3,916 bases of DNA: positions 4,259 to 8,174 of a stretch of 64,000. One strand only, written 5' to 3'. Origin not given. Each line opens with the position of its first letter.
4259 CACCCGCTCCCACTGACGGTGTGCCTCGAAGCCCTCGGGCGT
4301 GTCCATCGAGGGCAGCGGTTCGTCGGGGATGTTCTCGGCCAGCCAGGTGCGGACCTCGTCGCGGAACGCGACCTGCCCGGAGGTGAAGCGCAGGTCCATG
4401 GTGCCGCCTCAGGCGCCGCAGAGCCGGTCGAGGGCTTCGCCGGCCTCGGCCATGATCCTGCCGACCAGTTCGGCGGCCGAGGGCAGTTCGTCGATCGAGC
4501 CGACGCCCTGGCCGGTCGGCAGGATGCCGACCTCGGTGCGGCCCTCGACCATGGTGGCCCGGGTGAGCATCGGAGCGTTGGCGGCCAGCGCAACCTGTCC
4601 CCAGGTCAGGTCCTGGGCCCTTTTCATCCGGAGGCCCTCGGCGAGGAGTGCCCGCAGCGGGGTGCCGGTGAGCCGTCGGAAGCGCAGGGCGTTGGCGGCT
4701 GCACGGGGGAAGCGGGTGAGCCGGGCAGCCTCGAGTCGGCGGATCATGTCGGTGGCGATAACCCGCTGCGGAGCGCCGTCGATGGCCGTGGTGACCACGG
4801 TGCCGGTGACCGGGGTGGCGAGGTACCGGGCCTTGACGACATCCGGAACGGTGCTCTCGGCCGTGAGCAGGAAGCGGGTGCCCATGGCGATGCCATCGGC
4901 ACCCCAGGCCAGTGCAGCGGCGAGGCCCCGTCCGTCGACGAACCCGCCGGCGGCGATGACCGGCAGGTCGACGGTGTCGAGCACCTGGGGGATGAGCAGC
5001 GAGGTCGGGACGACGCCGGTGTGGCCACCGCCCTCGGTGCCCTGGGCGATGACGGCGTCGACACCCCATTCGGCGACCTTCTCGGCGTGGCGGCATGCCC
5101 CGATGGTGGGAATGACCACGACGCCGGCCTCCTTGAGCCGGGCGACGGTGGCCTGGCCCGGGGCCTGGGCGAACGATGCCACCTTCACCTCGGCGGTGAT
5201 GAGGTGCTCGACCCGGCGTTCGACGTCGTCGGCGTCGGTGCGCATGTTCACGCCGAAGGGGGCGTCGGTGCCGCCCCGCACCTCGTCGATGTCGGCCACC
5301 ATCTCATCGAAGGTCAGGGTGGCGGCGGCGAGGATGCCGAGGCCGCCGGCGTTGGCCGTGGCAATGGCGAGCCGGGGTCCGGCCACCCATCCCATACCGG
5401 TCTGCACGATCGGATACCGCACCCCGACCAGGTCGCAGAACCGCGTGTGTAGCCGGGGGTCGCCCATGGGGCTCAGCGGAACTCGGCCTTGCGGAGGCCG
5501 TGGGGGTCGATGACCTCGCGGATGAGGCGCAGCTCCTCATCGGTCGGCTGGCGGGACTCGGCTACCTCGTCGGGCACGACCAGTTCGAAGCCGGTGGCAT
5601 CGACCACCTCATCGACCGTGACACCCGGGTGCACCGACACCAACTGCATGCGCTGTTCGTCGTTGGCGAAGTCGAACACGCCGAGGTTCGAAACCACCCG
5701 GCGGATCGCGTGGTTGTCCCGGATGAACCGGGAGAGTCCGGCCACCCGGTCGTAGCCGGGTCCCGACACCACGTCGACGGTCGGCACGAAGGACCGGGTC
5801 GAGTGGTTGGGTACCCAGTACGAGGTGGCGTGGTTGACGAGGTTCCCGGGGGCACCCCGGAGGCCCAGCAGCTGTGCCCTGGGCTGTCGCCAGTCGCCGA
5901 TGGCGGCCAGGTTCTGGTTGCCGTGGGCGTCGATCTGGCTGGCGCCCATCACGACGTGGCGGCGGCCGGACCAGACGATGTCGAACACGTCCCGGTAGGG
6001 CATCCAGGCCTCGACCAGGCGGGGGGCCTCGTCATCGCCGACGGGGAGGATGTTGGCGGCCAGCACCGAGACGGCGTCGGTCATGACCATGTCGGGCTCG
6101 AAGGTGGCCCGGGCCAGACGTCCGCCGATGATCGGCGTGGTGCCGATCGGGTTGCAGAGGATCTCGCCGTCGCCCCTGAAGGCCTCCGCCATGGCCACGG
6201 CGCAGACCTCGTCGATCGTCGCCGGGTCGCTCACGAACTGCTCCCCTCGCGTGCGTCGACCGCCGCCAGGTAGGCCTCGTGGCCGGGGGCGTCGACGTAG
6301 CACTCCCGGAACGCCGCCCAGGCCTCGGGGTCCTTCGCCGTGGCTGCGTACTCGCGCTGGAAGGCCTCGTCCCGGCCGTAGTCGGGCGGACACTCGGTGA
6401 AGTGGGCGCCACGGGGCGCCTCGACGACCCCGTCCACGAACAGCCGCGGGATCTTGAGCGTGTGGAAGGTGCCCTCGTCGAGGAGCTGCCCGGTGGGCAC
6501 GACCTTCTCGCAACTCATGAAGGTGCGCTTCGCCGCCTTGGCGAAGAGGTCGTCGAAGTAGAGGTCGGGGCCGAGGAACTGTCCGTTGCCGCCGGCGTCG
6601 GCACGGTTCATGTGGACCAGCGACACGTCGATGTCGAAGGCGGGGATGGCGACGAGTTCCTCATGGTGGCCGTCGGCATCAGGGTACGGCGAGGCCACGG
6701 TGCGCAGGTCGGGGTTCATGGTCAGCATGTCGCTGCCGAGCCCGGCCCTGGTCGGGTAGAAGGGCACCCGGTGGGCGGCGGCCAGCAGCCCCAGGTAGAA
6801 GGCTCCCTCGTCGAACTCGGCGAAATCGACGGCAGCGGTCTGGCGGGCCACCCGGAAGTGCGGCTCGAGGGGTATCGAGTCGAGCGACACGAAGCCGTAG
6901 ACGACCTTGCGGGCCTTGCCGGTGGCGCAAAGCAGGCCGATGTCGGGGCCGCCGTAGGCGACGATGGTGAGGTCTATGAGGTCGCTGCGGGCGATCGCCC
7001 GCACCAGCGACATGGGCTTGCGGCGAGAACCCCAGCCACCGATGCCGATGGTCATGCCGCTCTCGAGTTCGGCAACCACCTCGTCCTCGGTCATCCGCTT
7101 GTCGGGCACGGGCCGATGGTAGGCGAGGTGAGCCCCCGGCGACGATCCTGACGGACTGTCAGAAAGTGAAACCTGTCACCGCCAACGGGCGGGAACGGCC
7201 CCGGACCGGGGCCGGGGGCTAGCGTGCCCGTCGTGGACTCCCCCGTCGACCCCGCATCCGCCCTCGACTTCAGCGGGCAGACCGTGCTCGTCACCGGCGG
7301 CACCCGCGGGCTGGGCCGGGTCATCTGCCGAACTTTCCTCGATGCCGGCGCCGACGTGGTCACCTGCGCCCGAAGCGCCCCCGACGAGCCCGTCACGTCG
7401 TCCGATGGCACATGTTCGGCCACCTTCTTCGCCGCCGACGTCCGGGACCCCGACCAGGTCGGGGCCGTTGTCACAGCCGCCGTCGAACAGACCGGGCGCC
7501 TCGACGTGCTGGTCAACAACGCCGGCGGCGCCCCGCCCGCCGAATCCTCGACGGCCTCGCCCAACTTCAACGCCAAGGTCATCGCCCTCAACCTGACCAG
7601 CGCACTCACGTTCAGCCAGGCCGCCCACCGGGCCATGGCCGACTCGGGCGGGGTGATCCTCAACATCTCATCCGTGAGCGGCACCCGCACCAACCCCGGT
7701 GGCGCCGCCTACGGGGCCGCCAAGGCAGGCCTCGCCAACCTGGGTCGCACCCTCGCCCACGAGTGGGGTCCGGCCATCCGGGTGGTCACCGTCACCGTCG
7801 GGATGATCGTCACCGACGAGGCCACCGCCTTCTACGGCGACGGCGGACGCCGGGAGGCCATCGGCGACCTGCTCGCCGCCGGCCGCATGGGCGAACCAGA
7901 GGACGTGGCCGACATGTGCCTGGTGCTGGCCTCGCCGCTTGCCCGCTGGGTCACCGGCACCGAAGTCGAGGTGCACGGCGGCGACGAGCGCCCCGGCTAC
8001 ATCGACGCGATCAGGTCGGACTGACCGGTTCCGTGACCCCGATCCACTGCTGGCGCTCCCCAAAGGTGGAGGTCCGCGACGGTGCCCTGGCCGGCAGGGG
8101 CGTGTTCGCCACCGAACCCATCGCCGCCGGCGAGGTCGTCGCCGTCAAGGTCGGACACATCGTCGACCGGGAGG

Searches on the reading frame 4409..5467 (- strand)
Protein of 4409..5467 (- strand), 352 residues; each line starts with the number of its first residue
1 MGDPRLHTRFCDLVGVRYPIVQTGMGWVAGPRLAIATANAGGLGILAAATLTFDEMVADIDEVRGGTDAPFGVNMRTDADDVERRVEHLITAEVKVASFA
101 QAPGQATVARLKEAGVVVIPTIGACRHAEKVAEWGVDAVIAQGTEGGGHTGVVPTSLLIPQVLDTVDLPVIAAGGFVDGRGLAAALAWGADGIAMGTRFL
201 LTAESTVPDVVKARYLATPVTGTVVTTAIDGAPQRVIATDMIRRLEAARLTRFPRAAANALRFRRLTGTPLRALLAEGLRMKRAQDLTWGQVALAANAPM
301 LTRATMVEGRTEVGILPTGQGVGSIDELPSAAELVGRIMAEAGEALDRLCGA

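Call 38: search_protein_families(library=pfam, proteins=[window:4409-5467:-], max_evalue=0.0001)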
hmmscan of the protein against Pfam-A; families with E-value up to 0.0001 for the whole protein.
window:4409-5467:- (352 aa): 3 families
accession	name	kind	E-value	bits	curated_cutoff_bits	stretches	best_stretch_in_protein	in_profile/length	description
PF03060.21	NMO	-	2.3e-82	277.5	28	2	83-340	103-330/331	Nitronate monooxygenase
PF00478.31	IMPDH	-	3.8e-11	43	25.6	1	5-206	22-246/345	IMP dehydrogenase / GMP reductase domain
PF01070.24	FMN_dh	-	4.8e-05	23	24.9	1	63-201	156-307/350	FMN-dependent dehydrogenase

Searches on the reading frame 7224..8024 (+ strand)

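Call 38: search_protein_families(library=pfam, proteins=[window:7224-8024:+], max_evalue=0.0001)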
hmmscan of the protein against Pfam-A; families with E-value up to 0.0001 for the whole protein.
window:7224-8024:+ (266 aa): 4 families
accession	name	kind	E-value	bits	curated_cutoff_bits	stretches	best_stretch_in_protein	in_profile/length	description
PF13561.12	adh_short_C2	-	6.7e-52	176.9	27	1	28-253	6-234/236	Enoyl-(Acyl carrier protein) reductase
PF00106.31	adh_short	-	8.4e-45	153.1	26.6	1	19-200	1-187/195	short chain dehydrogenase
PF08659.16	KR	-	5.3e-11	43.2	22.6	1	20-175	2-161/180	KR domain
PF01370.27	Epimerase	-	1.3e-07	31.7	20.9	1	21-150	1-115/240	NAD dependent epimerase/dehydratase family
